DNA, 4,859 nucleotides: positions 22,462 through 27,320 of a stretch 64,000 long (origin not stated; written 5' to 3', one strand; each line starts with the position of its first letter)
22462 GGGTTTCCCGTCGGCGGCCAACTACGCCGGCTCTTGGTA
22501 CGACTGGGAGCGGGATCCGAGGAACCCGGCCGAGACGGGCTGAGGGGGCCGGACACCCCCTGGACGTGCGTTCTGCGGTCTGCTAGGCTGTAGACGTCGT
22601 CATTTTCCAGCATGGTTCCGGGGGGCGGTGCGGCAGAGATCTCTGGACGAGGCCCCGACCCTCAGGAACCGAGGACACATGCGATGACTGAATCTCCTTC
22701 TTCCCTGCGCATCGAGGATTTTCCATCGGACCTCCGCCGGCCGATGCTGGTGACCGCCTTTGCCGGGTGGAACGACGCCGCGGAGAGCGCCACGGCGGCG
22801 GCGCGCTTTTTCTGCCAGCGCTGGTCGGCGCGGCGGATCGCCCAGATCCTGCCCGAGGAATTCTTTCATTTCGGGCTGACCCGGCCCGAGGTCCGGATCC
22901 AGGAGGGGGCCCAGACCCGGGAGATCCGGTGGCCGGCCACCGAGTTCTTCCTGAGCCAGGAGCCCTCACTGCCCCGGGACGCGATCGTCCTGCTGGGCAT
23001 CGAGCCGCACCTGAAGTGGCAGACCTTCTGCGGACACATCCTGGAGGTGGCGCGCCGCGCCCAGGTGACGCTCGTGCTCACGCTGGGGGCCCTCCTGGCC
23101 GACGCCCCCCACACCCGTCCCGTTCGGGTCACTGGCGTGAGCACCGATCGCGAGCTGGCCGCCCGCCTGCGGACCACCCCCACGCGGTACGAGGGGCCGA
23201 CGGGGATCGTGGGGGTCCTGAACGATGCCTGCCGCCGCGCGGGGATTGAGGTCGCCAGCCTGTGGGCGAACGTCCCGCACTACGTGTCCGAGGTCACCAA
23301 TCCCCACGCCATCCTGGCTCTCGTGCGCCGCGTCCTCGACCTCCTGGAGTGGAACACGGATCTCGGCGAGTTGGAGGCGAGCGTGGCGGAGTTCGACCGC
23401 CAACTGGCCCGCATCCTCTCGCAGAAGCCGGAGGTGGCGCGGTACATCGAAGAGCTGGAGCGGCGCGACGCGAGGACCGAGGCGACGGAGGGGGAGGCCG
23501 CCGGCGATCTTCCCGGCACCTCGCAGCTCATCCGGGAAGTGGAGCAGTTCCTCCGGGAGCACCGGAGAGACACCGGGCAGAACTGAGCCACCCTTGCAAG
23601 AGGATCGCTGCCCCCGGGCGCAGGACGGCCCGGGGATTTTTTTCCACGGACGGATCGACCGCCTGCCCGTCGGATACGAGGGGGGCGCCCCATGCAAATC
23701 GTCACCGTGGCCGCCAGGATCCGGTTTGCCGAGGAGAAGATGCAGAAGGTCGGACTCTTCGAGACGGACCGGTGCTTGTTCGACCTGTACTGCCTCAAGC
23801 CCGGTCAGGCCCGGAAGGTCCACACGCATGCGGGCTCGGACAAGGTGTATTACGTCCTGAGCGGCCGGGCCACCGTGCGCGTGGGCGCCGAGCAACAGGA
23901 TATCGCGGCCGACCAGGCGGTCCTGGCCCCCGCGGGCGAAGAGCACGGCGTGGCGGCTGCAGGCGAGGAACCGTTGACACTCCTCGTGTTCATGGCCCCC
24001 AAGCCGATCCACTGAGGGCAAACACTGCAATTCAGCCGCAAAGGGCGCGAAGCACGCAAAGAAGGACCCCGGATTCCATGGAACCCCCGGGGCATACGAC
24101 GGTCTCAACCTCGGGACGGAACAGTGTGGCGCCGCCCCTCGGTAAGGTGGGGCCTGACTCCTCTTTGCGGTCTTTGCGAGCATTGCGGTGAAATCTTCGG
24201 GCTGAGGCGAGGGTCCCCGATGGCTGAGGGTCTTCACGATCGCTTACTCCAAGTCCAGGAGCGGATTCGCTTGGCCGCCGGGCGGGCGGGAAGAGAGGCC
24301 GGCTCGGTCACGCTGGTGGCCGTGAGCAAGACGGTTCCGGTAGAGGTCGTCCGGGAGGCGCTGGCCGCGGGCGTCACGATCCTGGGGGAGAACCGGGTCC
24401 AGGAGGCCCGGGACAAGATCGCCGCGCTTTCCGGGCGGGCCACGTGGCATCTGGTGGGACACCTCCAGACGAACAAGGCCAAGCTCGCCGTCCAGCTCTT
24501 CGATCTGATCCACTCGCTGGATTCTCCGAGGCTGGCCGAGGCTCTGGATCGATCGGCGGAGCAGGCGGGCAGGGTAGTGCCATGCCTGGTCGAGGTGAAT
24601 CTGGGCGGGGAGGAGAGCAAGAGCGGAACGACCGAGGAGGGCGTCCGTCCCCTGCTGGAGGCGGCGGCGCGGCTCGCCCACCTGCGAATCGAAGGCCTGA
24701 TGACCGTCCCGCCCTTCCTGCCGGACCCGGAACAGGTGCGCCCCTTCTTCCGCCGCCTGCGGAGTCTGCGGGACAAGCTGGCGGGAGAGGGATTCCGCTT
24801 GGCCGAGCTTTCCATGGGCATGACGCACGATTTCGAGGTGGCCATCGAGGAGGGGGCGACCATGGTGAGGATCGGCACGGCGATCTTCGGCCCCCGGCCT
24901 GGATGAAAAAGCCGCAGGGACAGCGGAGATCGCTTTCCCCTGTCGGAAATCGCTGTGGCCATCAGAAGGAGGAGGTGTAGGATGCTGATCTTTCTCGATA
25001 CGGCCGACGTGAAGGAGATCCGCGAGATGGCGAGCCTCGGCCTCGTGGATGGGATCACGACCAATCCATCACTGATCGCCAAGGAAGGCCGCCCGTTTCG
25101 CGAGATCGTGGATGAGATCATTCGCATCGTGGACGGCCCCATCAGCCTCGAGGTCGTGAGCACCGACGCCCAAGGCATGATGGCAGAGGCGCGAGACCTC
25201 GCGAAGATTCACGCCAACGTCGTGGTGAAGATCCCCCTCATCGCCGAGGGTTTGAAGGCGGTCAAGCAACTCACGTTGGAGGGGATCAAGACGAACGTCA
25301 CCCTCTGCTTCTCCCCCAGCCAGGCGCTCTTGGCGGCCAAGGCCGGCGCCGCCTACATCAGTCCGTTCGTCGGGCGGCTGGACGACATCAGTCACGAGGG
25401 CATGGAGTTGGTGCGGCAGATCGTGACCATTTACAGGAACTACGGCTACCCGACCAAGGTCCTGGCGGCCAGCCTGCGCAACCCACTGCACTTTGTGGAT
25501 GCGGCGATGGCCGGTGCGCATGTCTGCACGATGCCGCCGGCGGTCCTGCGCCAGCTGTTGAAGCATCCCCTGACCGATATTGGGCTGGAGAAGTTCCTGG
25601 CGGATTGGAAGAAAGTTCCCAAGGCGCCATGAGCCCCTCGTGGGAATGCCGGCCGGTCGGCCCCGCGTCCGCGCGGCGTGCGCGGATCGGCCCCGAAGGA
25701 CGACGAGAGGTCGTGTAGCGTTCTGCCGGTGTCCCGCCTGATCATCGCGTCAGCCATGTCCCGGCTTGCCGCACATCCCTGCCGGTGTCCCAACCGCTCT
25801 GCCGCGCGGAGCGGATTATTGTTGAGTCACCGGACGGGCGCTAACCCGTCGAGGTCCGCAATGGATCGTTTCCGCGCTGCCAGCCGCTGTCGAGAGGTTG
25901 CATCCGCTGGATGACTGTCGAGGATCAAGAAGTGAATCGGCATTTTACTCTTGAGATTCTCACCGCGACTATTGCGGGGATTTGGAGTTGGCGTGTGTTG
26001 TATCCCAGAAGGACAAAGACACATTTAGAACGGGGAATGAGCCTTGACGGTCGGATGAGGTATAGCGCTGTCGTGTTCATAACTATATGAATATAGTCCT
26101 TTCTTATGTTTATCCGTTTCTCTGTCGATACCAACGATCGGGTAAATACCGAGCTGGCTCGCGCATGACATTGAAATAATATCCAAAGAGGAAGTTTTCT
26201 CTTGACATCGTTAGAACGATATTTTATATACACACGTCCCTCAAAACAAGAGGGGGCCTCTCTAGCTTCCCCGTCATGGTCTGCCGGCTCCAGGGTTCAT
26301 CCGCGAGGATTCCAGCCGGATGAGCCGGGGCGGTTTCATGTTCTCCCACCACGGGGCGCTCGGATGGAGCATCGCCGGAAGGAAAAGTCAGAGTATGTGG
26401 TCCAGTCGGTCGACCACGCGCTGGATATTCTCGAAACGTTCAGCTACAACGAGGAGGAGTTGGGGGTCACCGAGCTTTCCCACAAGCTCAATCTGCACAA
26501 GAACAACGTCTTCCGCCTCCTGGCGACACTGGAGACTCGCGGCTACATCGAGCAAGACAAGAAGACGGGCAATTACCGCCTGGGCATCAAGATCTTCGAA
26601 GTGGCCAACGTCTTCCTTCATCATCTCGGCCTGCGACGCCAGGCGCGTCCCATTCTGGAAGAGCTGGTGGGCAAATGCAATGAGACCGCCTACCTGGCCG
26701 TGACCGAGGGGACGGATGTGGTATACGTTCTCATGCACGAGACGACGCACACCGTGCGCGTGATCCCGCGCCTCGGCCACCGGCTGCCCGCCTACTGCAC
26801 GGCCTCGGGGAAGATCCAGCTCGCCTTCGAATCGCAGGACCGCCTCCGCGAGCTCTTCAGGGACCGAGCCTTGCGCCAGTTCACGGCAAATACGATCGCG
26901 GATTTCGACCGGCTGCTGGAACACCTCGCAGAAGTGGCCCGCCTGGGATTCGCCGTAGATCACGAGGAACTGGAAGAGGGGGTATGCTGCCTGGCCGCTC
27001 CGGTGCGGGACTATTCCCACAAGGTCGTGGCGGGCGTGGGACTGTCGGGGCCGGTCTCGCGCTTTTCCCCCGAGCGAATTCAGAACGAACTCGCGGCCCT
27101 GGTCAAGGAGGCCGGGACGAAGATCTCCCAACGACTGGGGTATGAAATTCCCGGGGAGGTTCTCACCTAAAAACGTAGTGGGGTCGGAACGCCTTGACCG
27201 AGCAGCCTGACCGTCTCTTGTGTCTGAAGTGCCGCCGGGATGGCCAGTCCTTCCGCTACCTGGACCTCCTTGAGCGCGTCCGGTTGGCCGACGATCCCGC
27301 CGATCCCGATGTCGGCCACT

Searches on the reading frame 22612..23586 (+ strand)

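Call 49: search_protein_families(library=pfam, max_evalue=0.001, proteins=[window:22612-23586:+])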
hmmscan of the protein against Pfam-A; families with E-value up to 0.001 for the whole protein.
window:22612-23586:+ (324 aa): 1 family
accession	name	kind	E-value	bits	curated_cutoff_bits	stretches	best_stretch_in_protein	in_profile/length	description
PF09754.15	PAC2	-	3.2e-48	164.8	25.8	1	49-268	1-214/215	PAC2 family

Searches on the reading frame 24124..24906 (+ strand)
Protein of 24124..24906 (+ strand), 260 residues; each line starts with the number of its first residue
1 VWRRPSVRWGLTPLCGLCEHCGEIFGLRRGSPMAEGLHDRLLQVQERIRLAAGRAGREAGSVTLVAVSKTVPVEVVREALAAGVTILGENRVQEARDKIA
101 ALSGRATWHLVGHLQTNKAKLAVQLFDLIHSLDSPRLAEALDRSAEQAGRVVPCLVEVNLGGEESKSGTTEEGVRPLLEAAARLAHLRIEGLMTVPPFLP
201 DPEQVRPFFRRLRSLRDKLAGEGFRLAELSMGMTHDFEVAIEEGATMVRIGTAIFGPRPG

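Call 49: search_protein_families(library=pfam, max_evalue=0.001, proteins=[window:24124-24906:+])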
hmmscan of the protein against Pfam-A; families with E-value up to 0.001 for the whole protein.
window:24124-24906:+ (260 aa): 1 family
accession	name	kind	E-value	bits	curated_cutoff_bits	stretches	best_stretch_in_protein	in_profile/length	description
PF01168.26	Ala_racemase_N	-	2.6e-26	93.1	24.1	1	45-259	7-220/220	Alanine racemase, N-terminal domain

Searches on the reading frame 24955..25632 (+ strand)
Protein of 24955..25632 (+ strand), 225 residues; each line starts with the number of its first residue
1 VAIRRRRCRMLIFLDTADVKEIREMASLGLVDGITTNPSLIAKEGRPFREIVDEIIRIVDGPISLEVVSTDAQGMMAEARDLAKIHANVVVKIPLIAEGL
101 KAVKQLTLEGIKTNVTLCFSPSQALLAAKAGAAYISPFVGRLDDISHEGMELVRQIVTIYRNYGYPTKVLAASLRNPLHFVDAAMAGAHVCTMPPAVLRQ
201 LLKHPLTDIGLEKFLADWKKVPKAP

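Call 29: search_protein_families(library=pfam, max_evalue=0.01, proteins=[window:24955-25632:+])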
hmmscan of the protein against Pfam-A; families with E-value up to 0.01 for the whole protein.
window:24955-25632:+ (225 aa): 1 family
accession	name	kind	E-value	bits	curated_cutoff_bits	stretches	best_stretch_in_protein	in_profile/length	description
PF00923.25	TAL_FSA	-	2.5e-65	221.1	27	1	12-221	1-281/285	Transaldolase/Fructose-6-phosphate aldolase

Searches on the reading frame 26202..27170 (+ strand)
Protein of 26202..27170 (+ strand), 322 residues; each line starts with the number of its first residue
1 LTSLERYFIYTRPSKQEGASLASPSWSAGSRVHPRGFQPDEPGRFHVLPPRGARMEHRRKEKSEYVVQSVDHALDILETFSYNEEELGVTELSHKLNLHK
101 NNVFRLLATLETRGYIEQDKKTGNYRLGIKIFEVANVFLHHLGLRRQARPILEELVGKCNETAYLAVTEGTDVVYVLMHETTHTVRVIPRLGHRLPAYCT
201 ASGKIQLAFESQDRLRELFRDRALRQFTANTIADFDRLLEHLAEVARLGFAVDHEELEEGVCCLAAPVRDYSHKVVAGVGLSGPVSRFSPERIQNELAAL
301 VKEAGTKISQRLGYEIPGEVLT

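Call 29: search_protein_families(library=pfam, max_evalue=0.01, proteins=[window:26202-27170:+])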
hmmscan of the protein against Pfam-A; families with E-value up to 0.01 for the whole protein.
window:26202-27170:+ (322 aa): 7 families
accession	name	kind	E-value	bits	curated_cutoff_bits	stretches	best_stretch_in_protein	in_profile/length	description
PF01614.24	IclR_C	-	4e-48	163.7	24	1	139-309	4-173/174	Bacterial transcriptional regulator IclR C-terminal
PF09339.16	HTH_IclR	-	9.1e-16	57.8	22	1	69-119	1-51/52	IclR helix-turn-helix domain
PF01047.28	MarR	-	1.4e-05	25.3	24.6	1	82-126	13-57/59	MarR family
PF12802.13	MarR_2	-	0.0021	18.6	27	1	74-118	8-52/61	MarR family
PF01978.25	TrmB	-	0.0033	17.7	25.6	1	84-122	20-58/68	Sugar-specific transcriptional regulator TrmB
PF14394.12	DUF4423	-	0.005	17.1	30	0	62-126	12-75/165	Domain of unknown function (DUF4423)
PF25213.1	HVO_A0261_N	-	0.0054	17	35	0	64-127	5-63/86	HVO_A0261 N-terminal domain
